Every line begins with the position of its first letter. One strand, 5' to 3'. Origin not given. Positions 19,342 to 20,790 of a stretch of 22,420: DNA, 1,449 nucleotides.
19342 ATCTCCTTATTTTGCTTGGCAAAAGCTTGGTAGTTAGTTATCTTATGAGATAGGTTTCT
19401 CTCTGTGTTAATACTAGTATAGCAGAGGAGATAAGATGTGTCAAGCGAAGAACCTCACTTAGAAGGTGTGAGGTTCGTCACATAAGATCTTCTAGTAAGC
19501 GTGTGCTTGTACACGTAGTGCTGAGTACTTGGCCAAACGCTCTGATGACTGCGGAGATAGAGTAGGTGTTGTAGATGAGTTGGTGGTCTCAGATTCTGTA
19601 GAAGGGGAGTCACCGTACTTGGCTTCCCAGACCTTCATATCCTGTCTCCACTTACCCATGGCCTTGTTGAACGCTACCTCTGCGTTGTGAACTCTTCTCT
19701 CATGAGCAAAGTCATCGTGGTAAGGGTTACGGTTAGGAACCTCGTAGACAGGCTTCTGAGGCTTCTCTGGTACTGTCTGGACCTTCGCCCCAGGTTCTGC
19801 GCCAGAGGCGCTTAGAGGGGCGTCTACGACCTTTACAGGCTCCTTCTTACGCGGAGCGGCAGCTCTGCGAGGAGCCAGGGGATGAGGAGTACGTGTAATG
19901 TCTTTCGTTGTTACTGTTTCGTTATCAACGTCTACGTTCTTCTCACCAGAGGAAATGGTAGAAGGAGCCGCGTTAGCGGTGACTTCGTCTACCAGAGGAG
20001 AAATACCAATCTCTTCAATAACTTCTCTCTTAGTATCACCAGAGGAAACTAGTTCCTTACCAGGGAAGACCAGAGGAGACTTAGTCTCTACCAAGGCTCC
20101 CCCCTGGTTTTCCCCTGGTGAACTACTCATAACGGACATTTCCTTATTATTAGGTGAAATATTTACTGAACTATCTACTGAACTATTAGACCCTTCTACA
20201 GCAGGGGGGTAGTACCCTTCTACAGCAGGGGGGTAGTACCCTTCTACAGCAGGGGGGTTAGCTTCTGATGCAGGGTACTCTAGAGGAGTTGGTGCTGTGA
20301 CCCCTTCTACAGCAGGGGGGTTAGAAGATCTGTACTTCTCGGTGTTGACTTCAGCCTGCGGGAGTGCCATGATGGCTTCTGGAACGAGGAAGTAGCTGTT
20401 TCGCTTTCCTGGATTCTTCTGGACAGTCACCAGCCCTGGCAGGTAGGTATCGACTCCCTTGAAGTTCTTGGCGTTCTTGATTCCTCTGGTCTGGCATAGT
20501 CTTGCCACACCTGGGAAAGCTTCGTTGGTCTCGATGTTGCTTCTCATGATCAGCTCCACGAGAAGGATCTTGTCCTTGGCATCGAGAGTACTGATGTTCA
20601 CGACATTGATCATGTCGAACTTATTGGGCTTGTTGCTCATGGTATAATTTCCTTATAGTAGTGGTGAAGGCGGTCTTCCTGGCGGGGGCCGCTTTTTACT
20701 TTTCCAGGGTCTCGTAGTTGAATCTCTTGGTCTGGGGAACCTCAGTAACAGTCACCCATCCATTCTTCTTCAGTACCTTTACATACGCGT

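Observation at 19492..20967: Plasmid-style copy-control unit in a phage: wHTH repressor, predicted countertranscript, Rep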

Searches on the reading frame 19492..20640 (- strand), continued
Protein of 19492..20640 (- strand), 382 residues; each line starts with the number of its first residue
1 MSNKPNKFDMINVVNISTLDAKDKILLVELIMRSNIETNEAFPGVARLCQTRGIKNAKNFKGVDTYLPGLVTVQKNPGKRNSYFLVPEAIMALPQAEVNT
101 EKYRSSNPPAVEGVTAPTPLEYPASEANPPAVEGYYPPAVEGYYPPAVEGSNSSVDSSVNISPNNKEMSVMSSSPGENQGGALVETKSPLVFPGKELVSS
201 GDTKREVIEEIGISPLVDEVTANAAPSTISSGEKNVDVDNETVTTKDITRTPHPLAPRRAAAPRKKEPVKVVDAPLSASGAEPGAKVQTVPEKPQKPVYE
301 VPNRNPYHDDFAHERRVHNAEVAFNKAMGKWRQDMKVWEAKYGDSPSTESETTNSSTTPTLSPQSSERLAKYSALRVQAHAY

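Call 72: search_protein_families(library=pfam, proteins=[L003:2001-2327:+, L004:2618-2863:+], max_evalue=0.05)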
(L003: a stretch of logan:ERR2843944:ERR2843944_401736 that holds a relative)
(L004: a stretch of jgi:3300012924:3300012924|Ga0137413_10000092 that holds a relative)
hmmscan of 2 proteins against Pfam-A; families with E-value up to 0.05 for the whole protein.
L003:2001-2327:+ (108 aa): 9 families
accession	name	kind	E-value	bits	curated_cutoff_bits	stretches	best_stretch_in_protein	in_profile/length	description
PF13412.12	HTH_24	-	6.6e-06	26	21.9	1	45-74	18-47/48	Winged helix-turn-helix DNA-binding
PF13545.12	HTH_Crp_2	-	3.5e-05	24.1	27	1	18-75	2-53/70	Crp-like helix-turn-helix domain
PF01022.26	HTH_5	-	6.5e-05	23.2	22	1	45-75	16-46/47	Bacterial regulatory protein, arsR family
PF13730.12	HTH_36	-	0.0015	18.8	25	1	46-74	27-55/55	Helix-turn-helix domain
PF09339.16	HTH_IclR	-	0.0077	16.4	22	1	45-75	19-49/52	IclR helix-turn-helix domain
PF00392.27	GntR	-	0.0094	16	27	1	45-77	24-57/64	Bacterial regulatory proteins, gntR family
PF01381.28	HTH_3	-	0.025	15.1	23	1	45-66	10-31/55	Helix-turn-helix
PF08279.18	HTH_11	-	0.043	14.1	25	0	45-74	16-45/55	HTH domain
PF02002.24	TFIIE_alpha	-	0.044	14.1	22.9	0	44-77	27-60/105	TFIIE alpha subunit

L004:2618-2863:+ (81 aa): 8 families
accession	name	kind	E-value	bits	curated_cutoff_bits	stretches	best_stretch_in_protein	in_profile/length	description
PF13730.12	HTH_36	-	5.2e-06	26.6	25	1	9-60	2-54/55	Helix-turn-helix domain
PF12802.13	MarR_2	-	7.1e-05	23.3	27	1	25-67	16-56/61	MarR family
PF13545.12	HTH_Crp_2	-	0.0002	21.7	27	1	31-65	22-56/70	Crp-like helix-turn-helix domain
PF09339.16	HTH_IclR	-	0.00089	19.4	22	1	35-62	22-49/52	IclR helix-turn-helix domain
PF13412.12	HTH_24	-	0.0036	17.3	21.9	1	32-62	18-48/48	Winged helix-turn-helix DNA-binding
PF01978.25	TrmB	-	0.015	15.6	25.6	1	32-76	23-63/68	Sugar-specific transcriptional regulator TrmB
PF05158.18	RNA_pol_Rpc34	-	0.039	13.8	28.4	1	9-75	81-144/332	RNA polymerase Rpc34 subunit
PF13551.12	HTH_29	-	0.044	14.3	28.1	0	23-71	8-53/64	Winged helix-turn helix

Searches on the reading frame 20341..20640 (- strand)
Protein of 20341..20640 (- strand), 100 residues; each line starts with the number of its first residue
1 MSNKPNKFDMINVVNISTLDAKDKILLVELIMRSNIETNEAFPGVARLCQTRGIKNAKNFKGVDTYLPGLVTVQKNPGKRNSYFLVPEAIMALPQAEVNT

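Call 36: search_solved_structures(query=A3, max_evalue=10, show_alignments=2)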
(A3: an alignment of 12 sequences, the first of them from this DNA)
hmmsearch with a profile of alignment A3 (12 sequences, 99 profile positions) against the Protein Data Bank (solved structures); distinct sequences matched with E-value up to 10: 1.
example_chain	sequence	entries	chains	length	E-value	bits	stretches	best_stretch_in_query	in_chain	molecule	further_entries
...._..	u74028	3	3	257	0.61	13.5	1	41-87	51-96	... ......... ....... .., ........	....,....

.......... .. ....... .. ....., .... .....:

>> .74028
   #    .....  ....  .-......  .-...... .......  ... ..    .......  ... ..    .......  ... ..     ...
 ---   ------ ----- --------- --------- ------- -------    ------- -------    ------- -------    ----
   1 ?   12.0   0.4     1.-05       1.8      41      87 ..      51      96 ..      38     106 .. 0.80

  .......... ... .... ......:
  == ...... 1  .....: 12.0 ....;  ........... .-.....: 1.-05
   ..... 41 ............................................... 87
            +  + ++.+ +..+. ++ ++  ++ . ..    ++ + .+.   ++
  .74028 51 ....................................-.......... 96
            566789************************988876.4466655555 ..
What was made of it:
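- Tried and rejected: The PDB profile search gave only a spurious ribosomal-protein hit at E 0.61 (call 36).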

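Call 37: search_protein_families(library=pfam, alignment_id=A3, max_evalue=1)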
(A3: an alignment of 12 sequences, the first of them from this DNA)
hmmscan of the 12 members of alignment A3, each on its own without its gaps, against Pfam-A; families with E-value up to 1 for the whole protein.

A. member 1, seq(100 aa): 0 families

B. families by the number of members that match (of 12 scanned): 6 families
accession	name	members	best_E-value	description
PF13730.12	HTH_36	8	2.9e-08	Helix-turn-helix domain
PF12980.13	DUF3864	3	0.012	Domain of Unknown Function with PDB structure (DUF3864)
PF13601.12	HTH_34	1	0.046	Winged helix DNA-binding domain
PF04337.18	DUF480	1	0.11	Protein of unknown function, DUF480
PF04241.20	DUF423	1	0.18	Protein of unknown function (DUF423)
PF23553.1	NELF-A_N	1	0.18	NELF-A N-terminal domain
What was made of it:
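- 19492..20640 (-): Putative replication initiator (382 aa). It has an N-terminal winged helix (residues 1-100), a disordered linker (about 110-290) and C-terminal helices. 8 of 12 homologous N-terminal domains match PF13730 HTH_36 (call 37).
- On pMV158-family copG/RNAII/repB control unit: Homologues hit HTH_36 (call 37).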

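Call 52: find_homologous_proteins(query=A3, max_evalue=0.001)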
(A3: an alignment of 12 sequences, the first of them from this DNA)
Query A3 (12 sequences) (100 aa, profile of the alignment): 20 proteins with E <= 0.001 among 1206 candidates.
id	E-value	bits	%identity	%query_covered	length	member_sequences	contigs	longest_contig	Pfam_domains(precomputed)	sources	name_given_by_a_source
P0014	2.5e-36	142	53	93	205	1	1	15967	-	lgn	-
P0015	2.6e-36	142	58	99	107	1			-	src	-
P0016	1.7e-35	139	56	93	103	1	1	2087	PF13730.13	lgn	-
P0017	1.8e-35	139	52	93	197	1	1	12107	-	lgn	-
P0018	7.4e-35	137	56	91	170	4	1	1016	-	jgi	jgi:hypothetical protein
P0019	1.9e-34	136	57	93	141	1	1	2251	-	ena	-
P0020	9.9e-34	133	59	93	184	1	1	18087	-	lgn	-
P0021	2.9e-33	132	58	93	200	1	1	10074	PF13730.13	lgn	-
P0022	3.2e-33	132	57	88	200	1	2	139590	-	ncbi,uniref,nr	ncbi:hypothetical protein GCM10011376_29890 [Nocardioides flavus (ex Wang et al. 2016)]|uniref:Helix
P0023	5.3e-33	131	53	93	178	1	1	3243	-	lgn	-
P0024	7.0e-32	127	56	94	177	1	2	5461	-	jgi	-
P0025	3.6e-30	122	51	93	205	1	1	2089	-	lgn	-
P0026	2.2e-28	116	51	93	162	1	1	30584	-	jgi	jgi:hypothetical protein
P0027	2.6e-28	116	52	91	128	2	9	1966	PF13730.13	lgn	-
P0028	5.4e-27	112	46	80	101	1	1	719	PF13730.13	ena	-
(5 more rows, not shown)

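Call 60: search_dna_similar(query=window:20341-20640:-, collection=plasmids, mode=protein, max_evalue=0.01, max_rows=20)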
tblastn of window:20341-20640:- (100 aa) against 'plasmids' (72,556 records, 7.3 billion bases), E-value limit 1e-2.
No match.
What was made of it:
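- On Phage-plasmid (episomal prophage): The Rep N-terminal domain has no match in PLSDB plasmids (call 60).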

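Call 61: search_dna_similar(query=window:20341-20640:-, collection=phages, mode=protein, max_evalue=0.01, max_rows=20)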
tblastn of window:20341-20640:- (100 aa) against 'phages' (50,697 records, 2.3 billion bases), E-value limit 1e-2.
No match.
